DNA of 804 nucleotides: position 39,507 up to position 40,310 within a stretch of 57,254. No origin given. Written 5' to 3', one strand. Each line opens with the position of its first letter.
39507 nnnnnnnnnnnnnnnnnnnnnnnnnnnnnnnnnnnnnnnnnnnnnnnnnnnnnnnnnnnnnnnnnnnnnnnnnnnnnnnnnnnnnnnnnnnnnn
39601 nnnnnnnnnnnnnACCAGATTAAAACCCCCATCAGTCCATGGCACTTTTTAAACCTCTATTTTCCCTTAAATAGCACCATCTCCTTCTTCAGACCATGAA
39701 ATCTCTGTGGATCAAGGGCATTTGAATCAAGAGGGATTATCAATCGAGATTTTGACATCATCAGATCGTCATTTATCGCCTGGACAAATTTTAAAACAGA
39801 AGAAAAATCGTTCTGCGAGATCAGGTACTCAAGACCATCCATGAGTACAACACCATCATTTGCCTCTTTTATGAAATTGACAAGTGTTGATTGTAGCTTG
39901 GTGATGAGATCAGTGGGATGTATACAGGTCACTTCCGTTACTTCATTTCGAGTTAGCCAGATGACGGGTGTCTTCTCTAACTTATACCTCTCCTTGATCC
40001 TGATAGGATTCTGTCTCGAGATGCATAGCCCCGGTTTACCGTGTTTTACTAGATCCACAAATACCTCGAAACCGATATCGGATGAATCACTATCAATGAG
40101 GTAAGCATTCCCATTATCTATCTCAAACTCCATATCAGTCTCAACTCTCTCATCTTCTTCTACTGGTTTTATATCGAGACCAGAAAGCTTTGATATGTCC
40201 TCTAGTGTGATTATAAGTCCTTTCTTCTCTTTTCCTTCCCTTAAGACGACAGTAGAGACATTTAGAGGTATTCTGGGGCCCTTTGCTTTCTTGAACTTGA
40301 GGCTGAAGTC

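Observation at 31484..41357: A DUF835-like P-loop-less KaiC-type domain is the output of two REC-PAS proteins and also occurs as a stand-alone gene inside the KaiC-like operon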

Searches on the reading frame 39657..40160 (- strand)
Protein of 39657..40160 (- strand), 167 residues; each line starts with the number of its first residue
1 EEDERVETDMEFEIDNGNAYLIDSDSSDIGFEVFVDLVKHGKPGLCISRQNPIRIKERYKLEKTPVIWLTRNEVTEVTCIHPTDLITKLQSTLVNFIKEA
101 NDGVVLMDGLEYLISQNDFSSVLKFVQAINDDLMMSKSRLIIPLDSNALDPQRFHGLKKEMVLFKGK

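Call 18: find_homologous_proteins(query=window:39657-40160:-, max_evalue=0.001)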
Query window:39657-40160:- (167 aa): 4 proteins with E <= 0.001 among 29 candidates.
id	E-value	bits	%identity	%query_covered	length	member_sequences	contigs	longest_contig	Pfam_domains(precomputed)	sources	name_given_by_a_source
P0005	1.5e-60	222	69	86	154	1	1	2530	PF05763.19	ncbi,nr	ncbi:MAG: DUF835 domain-containing protein, partial [Halobacteriota archaeon]|nr:DUF835 domain-conta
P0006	7.7e-37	145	45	98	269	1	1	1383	PF05763.19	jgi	jgi:hypothetical protein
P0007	1.5e-28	118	38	99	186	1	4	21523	PF05763.19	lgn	-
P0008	2.4e-18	85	32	87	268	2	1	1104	PF05763.19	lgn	-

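Call 23: find_related_loci(query=A2, collection=genome_contigs, flank=10000)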
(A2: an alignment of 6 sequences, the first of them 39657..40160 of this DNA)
Query A2 (167 aa) in genome_contigs; peptide patterns used: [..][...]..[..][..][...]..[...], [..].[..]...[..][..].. (x = any residue, [..] = any of these).
318 stretches matched a pattern; 277 encode a relative of the query (tblastn E <= 1e-3); the best 80 are kept; 80 distinct loci.
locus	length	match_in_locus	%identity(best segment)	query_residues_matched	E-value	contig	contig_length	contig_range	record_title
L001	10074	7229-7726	69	2-167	2e-78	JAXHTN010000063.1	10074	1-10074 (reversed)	MAG: Halobacteriota archaeon isolate MAG25_tar_biofilm MAG25_63, whole genome shotgun sequence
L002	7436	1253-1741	63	2-164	2e-72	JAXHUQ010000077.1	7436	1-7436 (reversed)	MAG: Halobacteriota archaeon isolate MAG55_tar_biofilm MAG55_77, whole genome shotgun sequence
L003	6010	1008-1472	48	10-165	2e-49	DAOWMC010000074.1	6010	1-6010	MAG TPA_asm: Methanobacteriota archaeon isolate CSMAG_2992 CSMAG_2992_k141_143470_length_6010_cov_154.5066, whole genome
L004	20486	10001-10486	45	3-166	3e-41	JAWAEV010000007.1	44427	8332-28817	MAG: Candidatus Altiarchaeota archaeon isolate QQ_201907_bins_163 QQ_201907_bins_163_scaffold_7, whole genome shotgun se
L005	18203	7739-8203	46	11-165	5e-41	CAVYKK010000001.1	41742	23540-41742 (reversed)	MAG: uncultured Methanocellaceae archaeon isolate MFD05674.bin.2.161 genome assembly, contig: contig_101709, whole genom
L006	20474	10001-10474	42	8-165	1e-40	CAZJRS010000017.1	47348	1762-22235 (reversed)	MAG TPA_asm: uncultured Methanocella sp. isolate SRP302447_co3_415 genome assembly, contig: NODE_2023_length_47348_cov_9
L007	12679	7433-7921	45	3-165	6e-41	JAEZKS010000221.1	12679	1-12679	MAG: Methanobacteriota archaeon isolate OH_CDB_39 k127_1245680, whole genome shotgun sequence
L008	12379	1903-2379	43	6-164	5e-40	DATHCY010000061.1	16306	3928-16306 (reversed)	MAG TPA_asm: Methanocella sp. isolate SMAG_U12379 k141_111554, whole genome shotgun sequence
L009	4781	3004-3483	42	6-165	4e-40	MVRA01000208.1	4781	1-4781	MAG: Methanocella sp. PtaU1.Bin125 A4E28_contig000208, whole genome shotgun sequence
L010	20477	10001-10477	43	6-164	4e-40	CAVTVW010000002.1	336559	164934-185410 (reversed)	MAG: uncultured Methanocellaceae archaeon isolate MFD09286.bin.2.135 genome assembly, contig: contig_21424, whole genome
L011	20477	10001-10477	43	6-164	2e-39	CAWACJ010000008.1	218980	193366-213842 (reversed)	MAG: uncultured Methanocellaceae archaeon isolate MFD09286.bin.2.140 genome assembly, contig: contig_78530, whole genome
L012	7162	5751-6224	40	8-165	2e-39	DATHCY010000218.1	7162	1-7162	MAG TPA_asm: Methanocella sp. isolate SMAG_U12379 k141_768315, whole genome shotgun sequence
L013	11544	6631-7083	41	13-164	2e-39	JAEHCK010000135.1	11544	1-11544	MAG: Thermoplasmata archaeon isolate SG225.bin14 k141_2062262_length_11544_cov_19.9855, whole genome shotgun sequence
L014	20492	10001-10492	41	2-165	3e-39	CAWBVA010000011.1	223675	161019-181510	MAG: uncultured Methanocellaceae archaeon isolate MFD03899.bin.2.81 genome assembly, contig: contig_5254, whole genome s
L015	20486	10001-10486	40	3-164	5e-39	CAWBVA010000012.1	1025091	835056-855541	MAG: uncultured Methanocellaceae archaeon isolate MFD03899.bin.2.81 genome assembly, contig: contig_9375, whole genome s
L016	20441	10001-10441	47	13-160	9e-39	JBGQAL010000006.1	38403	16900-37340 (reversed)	MAG: Methanotrichaceae archaeon isolate OBJ2_061818_130_31 k141_663144_length_38403_cov_12.0000, whole genome shotgun se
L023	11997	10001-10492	38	3-167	7e-38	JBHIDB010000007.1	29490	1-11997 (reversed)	MAG: Thermoplasmata archaeon isolate Baj_3_bin.8 NODE_91_length_29490_cov_21.293766, whole genome shotgun sequence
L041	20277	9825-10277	42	9-161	2e-34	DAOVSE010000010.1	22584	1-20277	MAG TPA_asm: Candidatus Altiarchaeota archaeon isolate CSMAG_1619 CSMAG_1619_k141_1246681_length_22584_cov_40.5491, whol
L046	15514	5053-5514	39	11-161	4e-34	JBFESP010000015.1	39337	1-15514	MAG: Thermoplasmata archaeon isolate Mix_mud06.2021.04.53 k141_3211730_length_39337_cov_16.4291, whole genome shotgun se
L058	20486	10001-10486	35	3-166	3e-33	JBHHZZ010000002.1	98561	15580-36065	MAG: Thermoplasmata archaeon isolate K_3_bin.4 NODE_19_length_98561_cov_48.323219, whole genome shotgun sequence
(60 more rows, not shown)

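Call 39: predict_structure(alignment_id=A2)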
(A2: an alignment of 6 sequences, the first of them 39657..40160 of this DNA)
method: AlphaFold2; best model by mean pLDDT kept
length: 167 residues; sequences in the alignment: 6
mean_pLDDT: 88.8   pTM: 0.84
mean pLDDT of the five models: 88.8, 88.0, 86.5, 86.3, 75.3
residues with pLDDT >= 90: 126; 70-90: 28; 50-70: 5; < 50: 8
segments of 3 or more residues with pLDDT < 50: 1-8
pLDDT, mean of each block of 10 residues (from residue 1): 42 83 86 93 96 94 95 90 94 96 94 94 95 94 90 91 79
secondary structure, 60 per line:
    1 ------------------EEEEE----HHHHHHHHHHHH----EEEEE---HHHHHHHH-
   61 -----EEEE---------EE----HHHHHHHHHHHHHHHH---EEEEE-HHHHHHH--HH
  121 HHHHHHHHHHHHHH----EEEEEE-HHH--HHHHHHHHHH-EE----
elements in order: E19-23 H28-39 E44-48 H52-59 E66-69 H85-100 E104-108 H110-116 H119-134 E139-144 H151-160

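Call 42: fold_search(model_id=the predicted structure, library=pdb)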
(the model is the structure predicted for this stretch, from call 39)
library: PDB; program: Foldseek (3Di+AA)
matches with E <= 10: 1799; with E <= 0.001: 223
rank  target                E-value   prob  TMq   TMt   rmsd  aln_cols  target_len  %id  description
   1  4yds                  1.2e-06  1.00  0.65  0.50   3.9       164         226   17  FlaH from Sulfolobus acidocaldarius with ATP and Mg-Ion (released 2015-11-11)
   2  2dr3_F                1.2e-05  1.00  0.65  0.48   3.8       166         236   15  Crystal Structure of RecA superfamily ATPase PH0284 from Pyrococcus horikoshii OT3 (released 2006-12-06)
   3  2dr3_B                1.8e-05  1.00  0.66  0.48   3.6       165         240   13  Crystal Structure of RecA superfamily ATPase PH0284 from Pyrococcus horikoshii OT3 (released 2006-12-06)
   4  8zn5_A                3.0e-05  1.00  0.60  0.25   4.7       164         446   13  Crystal Structure of Designed Clock Protein KaiC (released 2025-04-16)
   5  2gbl_C                3.2e-05  1.00  0.56  0.22   5.3       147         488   12  Crystal Structure of Full Length Circadian Clock Protein KaiC with Phosphorylation Sites (released 2007-01-23)
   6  3k0c_D                3.4e-05  1.00  0.57  0.22   4.7       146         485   14  Crystal structure of the phosphorylation-site double mutant S431A/T432E of the KaiC circadian clock protein (released 2010-03-31)
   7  2dr3_A                4.7e-05  1.00  0.65  0.49   3.8       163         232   15  Crystal Structure of RecA superfamily ATPase PH0284 from Pyrococcus horikoshii OT3 (released 2006-12-06)
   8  2gbl_B                4.7e-05  1.00  0.57  0.22   4.7       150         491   15  Crystal Structure of Full Length Circadian Clock Protein KaiC with Phosphorylation Sites (released 2007-01-23)
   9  3jzm_A                5.0e-05  1.00  0.54  0.22   5.0       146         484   12  Crystal structure of the phosphorylation-site mutant T432A of the KaiC circadian clock protein (released 2010-03-31)
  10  3s1a_B                5.4e-05  1.00  0.58  0.22   4.6       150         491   14  Crystal structure of the phosphorylation-site double mutant S431E/T432E of the KaiC circadian clock protein (released 2011-09-21)
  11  9uoo                  5.4e-05  1.00  0.51  0.29   5.4       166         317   14  Klebsiella pneumoniae RecA (released 2026-02-18)
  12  4a8j_D                5.7e-05  1.00  0.63  0.39   6.6       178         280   14  Crystal Structure of the Elongator subcomplex Elp456 (released 2012-02-22)
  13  9q23_G                6.5e-05  1.00  0.58  0.33   5.4       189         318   12  DX2-CX3-RAD51 structure in the intermediate state (released 2026-03-04)
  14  3k09_B                6.9e-05  1.00  0.57  0.22   4.6       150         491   15  Crystal structure of the phosphorylation-site mutant S431D of the KaiC circadian clock protein (released 2010-03-31)
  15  8fwi_A                6.9e-05  1.00  0.53  0.19   4.0       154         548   16  Structure of dodecameric KaiC-RS-S413E/S414E solved by cryo-EM (released 2023-03-22)
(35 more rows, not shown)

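Call 43: search_protein_families(library=pfam, proteins=[L001:881-1912:+, L001:1924-3522:+, L001:3519-4883:+, L001:4906-5433:+, L001:5720-7750:+, L001:7819-9876:+], max_evalue=0.001)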
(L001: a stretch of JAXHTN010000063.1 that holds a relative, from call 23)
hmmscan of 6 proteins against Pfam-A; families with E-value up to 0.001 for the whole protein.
L001:881-1912:+ (343 aa): 1 family
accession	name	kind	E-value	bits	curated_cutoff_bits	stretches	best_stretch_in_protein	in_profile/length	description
PF03706.18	LPG_synthase_TM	-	7.1e-48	164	33.4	1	14-322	7-302/302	Lysylphosphatidylglycerol synthase TM region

L001:1924-3522:+ (532 aa): 2 families
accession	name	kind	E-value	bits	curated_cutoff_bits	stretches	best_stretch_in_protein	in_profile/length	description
PF07969.17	Amidohydro_3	-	5.2e-27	95.9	29.7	1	42-513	1-470/472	Amidohydrolase family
PF01979.26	Amidohydro_1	-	2.9e-17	63.4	25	2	50-237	1-174/345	Amidohydrolase family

L001:3519-4883:+ (454 aa): 3 families
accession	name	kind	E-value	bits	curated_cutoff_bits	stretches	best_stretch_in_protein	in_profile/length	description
PF00501.34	AMP-binding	-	8.1e-14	51.6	29.9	1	32-297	112-374/384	AMP-binding enzyme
PF04443.18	LuxE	-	6.4e-05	22.4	24.9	0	21-121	23-123/391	Acyl-protein synthetase, LuxE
PF14535.12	AMP-binding_C_2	-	7.5e-05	23.3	25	1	352-437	6-96/96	AMP-binding enzyme C-terminal domain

L001:4906-5433:+ (175 aa): 1 family
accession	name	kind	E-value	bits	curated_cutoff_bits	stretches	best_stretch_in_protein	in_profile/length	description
PF04343.18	DUF488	-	2e-17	64.3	22.2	1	26-133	12-117/121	Domain of unknown function DUF488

L001:5720-7750:+ (676 aa): 7 families
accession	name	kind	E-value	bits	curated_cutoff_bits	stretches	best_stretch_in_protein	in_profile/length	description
PF05763.18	DUF835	-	1.3e-36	125.8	33.1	1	529-663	5-136/136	Protein of unknown function (DUF835)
PF00989.32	PAS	-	6.9e-29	100.6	22.6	3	265-360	1-97/113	PAS fold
PF13426.13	PAS_9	-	2.7e-26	92.3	27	2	275-376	1-103/103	PAS domain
PF00072.30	Response_reg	-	1.4e-20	73.9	30.2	1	11-121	1-108/111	Response regulator receiver domain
PF13188.13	PAS_8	-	6e-18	64.5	21.8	1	265-315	1-52/65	PAS domain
PF08448.16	PAS_4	-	7e-14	52.4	23.1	1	275-378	5-109/110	PAS fold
PF08447.18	PAS_3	-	1.1e-13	51.7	25.6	1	288-366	3-83/89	PAS fold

L001:7819-9876:+ (685 aa): 7 families
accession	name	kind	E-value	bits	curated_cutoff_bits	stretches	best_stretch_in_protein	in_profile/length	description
PF05763.18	DUF835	-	1.9e-34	118.8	33.1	1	539-672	6-136/136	Protein of unknown function (DUF835)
PF08447.18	PAS_3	-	2.4e-23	82.7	25.6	2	172-256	2-88/89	PAS fold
PF13426.13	PAS_9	-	3.5e-22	79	27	2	285-386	1-103/103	PAS domain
PF00989.32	PAS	-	4.8e-17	62.4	22.6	1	276-383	2-112/113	PAS fold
PF00072.30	Response_reg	-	3.3e-13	50.2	30.2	1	13-113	2-102/111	Response regulator receiver domain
PF13188.13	PAS_8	-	2.5e-12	46.7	21.8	1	276-328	2-55/65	PAS domain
PF08448.16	PAS_4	-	1.3e-11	45.2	23.1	1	154-264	2-109/110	PAS fold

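Call 45: search_protein_families(library=pfam, proteins=[L046:5541-7484:-, L046:9148-9690:-, L046:3683-4357:+, L023:7769-9079:-, L023:9254-10546:+, L004:11293-14223:+, L041:10403-11971:+, L041:11971-12660:+, L041:12667-13359:+, L003:2182-3507:-], max_evalue=0.001)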
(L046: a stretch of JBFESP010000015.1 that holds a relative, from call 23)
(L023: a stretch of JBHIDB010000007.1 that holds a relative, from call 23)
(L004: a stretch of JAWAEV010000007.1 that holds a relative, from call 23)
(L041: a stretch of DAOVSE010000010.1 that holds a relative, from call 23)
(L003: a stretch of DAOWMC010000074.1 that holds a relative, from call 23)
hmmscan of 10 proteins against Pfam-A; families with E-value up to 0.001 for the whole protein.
L046:5541-7484:- (648 aa): 0 families

L046:9148-9690:- (181 aa): 0 families

L046:3683-4357:+ (225 aa): 0 families

L023:7769-9079:- (437 aa): 0 families

L023:9254-10546:+ (431 aa): 1 family
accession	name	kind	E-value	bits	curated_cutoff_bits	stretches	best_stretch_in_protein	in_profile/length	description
PF05763.18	DUF835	-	8.3e-32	110.3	33.1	1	277-405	8-135/136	Protein of unknown function (DUF835)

L004:11293-14223:+ (977 aa): 5 families
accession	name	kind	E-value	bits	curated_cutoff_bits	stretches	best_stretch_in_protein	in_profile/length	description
PF01935.23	DUF87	-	1.2e-12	48.8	23.2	1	317-462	3-129/220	Helicase HerA, central domain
PF00270.35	DEAD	-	1.5e-06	28.5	26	1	335-483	14-134/167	DEAD/DEAH box helicase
PF10412.15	TrwB_AAD_bind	-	4.9e-06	26.1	20.5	1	335-377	15-57/387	Type IV secretion-system coupling protein DNA-binding domain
PF05872.18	HerA_C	-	3.1e-05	23.2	22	0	326-370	12-56/502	Helicase HerA-like C-terminal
PF04851.21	ResIII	-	4.5e-05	23.9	22.5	1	330-476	18-137/164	Type III restriction enzyme, res subunit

L041:10403-11971:+ (523 aa): 1 family
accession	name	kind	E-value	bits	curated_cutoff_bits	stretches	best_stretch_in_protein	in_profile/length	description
PF09852.15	DUF2079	-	7.5e-48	164.2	28.2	1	54-509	9-449/459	Predicted membrane protein (DUF2079)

L041:11971-12660:+ (230 aa): 1 family
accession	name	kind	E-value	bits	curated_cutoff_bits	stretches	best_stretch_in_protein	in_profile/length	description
PF00535.33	Glycos_transf_2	-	2e-23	83.6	23.3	1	5-168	3-167/168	Glycosyl transferase family 2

L041:12667-13359:+ (231 aa): 2 families
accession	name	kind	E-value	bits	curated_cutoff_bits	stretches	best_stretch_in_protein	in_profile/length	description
PF00535.33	Glycos_transf_2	-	1.3e-20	74.4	23.3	1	5-164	1-163/168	Glycosyl transferase family 2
PF13641.12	Glyco_tranf_2_3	-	1.7e-06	28.7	27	1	5-122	4-125/230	Glycosyltransferase like family 2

L003:2182-3507:- (442 aa): 4 families
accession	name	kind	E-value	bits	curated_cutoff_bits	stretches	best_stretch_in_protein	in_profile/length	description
PF21133.2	CAA_C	-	1.7e-43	148.1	22.2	1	280-420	1-143/144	CCA-adding enzyme, C-terminal domain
PF09249.16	tRNA_NucTransf2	-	5.1e-42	143.1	27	1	151-261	1-113/113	tRNA nucleotidyltransferase, second domain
PF01909.29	NTP_transf_2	-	1.3e-11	45.2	21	1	39-138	10-93/93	Nucleotidyltransferase domain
PF18144.7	SMODS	-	6.5e-06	26.9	26.5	1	9-125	10-136/164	Second Messenger Oligonucleotide or Dinucleotide Synthetase domain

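Call 61: search_protein_families(library=pfam, proteins=[L016:8825-10507:+, L003:153-1490:+, L046:4984-5526:+, L046:4627-4980:+, L010:6248-10543:+, L058:6959-7759:-], max_evalue=0.01)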
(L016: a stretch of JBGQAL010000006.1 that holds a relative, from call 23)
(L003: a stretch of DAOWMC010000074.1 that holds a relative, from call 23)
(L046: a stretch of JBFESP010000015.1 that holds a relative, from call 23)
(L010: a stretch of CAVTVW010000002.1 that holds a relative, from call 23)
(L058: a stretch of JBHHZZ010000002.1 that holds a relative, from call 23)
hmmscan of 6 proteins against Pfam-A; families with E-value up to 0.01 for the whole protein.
L016:8825-10507:+ (561 aa): 8 families
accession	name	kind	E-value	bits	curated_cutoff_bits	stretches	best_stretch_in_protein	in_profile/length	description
PF05763.18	DUF835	-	1e-35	122.9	33.1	1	409-539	7-135/136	Protein of unknown function (DUF835)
PF00072.30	Response_reg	-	7.5e-31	107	30.2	1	12-123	1-110/111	Response regulator receiver domain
PF08448.16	PAS_4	-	6.7e-19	68.6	23.1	2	147-251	1-109/110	PAS fold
PF00989.32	PAS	-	9e-14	51.9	22.6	2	263-323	2-62/113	PAS fold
PF13426.13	PAS_9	-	1.5e-11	44.9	27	2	273-369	2-103/103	PAS domain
PF13188.13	PAS_8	-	1.9e-06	28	21.8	1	265-312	4-48/65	PAS domain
PF24820.1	Diguanyl_cycl_sensor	-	0.00043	20.6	28.1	0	268-313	2-47/109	Diguanylate cyclase-like sensor domain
PF24336.1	DUF7504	-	0.00087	20.2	27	1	460-536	85-169/179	Family of unknown function (DUF7504)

L003:153-1490:+ (446 aa): 5 families
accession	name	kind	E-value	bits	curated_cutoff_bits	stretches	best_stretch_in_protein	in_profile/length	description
PF05763.18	DUF835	-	1.1e-36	126.1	33.1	1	305-436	7-136/136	Protein of unknown function (DUF835)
PF00072.30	Response_reg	-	1.8e-29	102.6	30.2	1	3-115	1-111/111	Response regulator receiver domain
PF13426.13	PAS_9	-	1.9e-09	38.2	27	1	177-266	1-102/103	PAS domain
PF00989.32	PAS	-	1.3e-07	32.1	22.6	1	174-265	8-113/113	PAS fold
PF08448.16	PAS_4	-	0.00068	20.3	23.1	1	175-218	3-46/110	PAS fold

L046:4984-5526:+ (181 aa): 2 families
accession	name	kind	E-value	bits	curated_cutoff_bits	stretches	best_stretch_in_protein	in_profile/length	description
PF05763.18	DUF835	-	3.8e-35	121.1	33.1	1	60-177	19-136/136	Protein of unknown function (DUF835)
PF24336.1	DUF7504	-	0.0047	17.8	27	1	98-174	89-170/179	Family of unknown function (DUF7504)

L046:4627-4980:+ (118 aa): 1 family
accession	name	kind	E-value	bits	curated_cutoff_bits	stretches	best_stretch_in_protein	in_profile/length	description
PF00072.30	Response_reg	-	2.2e-22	79.7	30.2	1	3-111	1-108/111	Response regulator receiver domain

L010:6248-10543:+ (1432 aa): 13 families
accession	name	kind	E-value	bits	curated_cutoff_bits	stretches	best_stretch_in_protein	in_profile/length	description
PF00989.32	PAS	-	1.5e-67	225.2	22.6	5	682-792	1-113/113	PAS fold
PF08448.16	PAS_4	-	3.2e-66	220.9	23.1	6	689-796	2-109/110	PAS fold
PF13426.13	PAS_9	-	1.2e-58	196.2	27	5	566-669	2-103/103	PAS domain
PF13185.12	GAF_2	-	1.5e-38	132.5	28.6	2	821-964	2-136/136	GAF domain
PF05763.18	DUF835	-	3.4e-37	127.7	33.1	1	1276-1407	8-136/136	Protein of unknown function (DUF835)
PF13188.13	PAS_8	-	2.8e-35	119.5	21.8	3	1138-1201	3-62/65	PAS domain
PF08447.18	PAS_3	-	1.4e-21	77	25.6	3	578-663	2-88/89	PAS fold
PF01590.32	GAF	-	2.5e-12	47.9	22.4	2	851-955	20-125/133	GAF domain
PF13492.12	GAF_3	-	2.6e-12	47.7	27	1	994-1124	1-129/129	GAF domain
PF24820.1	Diguanyl_cycl_sensor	-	1.8e-07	31.5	28.1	0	1144-1185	4-45/109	Diguanylate cyclase-like sensor domain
PF13596.12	PAS_10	-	3.2e-07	31.4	22.1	0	686-793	4-106/106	PAS domain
PF12860.13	PAS_7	-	3.8e-05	24.3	27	0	1146-1190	5-50/115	PAS fold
PF11849.14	DUF3369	-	0.0013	19.5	27.2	0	972-1027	14-69/168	Domain of unknown function (DUF3369)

L058:6959-7759:- (267 aa): 3 families
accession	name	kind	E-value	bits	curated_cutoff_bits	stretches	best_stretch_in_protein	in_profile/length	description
PF06745.19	ATPase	-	1.9e-37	129.3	26.6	1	28-244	2-218/231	KaiC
PF03796.21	DnaB_C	-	3.4e-06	27.1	27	1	30-179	5-164/255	DnaB-like helicase C terminal domain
PF13481.12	AAA_25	-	6e-06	26.5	27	1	37-154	25-153/195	AAA domain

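Call 69: search_solved_structures(query=A2, max_evalue=1)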
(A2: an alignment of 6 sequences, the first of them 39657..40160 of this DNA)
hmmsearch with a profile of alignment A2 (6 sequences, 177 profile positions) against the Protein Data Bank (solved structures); distinct sequences matched with E-value up to 1: 2.
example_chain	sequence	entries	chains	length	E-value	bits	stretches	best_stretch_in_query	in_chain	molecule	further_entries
4yds_A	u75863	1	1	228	0.44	13.3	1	93-164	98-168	Flagella-related protein H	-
7pzy_AD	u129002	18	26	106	0.69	12.7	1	22-81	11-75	Ribosomal 60S subunit protein L30 | 60S ribosomal protein L30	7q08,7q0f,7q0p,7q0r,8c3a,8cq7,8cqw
